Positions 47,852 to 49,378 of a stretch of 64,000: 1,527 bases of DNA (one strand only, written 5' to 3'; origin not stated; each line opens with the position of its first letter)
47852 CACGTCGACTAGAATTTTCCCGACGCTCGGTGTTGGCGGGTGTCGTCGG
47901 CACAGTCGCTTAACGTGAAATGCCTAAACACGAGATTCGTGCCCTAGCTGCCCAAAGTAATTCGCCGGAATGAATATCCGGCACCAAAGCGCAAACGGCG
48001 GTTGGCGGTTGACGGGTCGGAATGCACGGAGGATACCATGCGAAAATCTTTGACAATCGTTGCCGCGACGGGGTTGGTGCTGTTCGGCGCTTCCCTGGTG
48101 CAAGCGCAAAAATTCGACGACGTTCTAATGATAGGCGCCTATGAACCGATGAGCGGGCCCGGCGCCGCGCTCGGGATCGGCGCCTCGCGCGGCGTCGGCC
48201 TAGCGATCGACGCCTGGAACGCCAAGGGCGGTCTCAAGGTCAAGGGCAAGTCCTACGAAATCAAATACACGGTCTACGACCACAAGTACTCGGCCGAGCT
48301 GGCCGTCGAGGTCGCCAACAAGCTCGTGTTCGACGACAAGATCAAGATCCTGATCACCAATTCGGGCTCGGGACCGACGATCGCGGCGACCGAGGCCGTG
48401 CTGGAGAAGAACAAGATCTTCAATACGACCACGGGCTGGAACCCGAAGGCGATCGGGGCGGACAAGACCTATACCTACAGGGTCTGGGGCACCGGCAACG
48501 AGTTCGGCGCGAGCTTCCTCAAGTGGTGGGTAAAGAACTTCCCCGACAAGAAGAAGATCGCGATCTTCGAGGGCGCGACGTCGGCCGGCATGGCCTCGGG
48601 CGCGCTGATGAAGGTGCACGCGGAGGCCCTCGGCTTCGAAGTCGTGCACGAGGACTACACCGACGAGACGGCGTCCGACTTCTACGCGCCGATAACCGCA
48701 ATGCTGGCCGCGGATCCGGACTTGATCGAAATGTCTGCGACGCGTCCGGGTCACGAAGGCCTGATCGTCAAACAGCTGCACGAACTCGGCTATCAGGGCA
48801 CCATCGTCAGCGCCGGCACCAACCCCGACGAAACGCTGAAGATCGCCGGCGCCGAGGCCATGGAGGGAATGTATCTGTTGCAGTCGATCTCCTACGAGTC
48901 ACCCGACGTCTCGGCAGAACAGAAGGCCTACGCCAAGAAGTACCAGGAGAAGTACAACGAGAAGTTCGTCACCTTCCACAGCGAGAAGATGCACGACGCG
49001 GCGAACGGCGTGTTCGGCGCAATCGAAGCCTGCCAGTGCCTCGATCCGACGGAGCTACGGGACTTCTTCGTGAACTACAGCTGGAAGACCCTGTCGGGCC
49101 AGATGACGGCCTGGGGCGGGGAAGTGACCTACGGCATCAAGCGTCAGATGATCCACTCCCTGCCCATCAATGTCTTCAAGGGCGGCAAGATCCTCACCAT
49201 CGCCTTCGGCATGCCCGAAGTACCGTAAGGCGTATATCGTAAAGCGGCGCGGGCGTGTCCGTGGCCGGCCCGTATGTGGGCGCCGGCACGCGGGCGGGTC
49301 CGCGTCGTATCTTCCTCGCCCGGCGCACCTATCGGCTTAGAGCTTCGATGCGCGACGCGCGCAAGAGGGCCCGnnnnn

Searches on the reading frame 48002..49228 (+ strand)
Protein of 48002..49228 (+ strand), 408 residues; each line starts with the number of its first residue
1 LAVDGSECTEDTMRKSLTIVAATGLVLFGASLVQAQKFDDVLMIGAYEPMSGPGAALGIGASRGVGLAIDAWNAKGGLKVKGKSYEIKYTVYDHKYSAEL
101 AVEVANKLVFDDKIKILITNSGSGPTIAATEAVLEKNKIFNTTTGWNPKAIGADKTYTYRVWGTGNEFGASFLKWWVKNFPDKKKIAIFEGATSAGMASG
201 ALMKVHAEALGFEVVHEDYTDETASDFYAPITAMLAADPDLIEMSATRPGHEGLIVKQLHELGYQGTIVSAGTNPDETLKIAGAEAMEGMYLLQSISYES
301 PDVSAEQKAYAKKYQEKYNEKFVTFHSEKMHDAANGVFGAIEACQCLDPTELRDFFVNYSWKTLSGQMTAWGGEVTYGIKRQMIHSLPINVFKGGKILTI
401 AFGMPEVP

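Call 64: search_protein_families(library=pfam, proteins=[window:48002-49228:+])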
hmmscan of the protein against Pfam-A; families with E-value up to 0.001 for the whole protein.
window:48002-49228:+ (408 aa): 3 families
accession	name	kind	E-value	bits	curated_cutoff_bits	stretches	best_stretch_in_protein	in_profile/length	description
PF13458.12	Peripla_BP_6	-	1.4e-41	143.7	31.7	1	44-367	4-319/343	Periplasmic binding protein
PF13433.12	Peripla_BP_5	-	8.3e-08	32.1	27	1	50-369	9-319/363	Periplasmic binding protein domain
PF13407.12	Peripla_BP_4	-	2.2e-05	24.6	35.1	1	74-289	16-233/258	Periplasmic binding protein domain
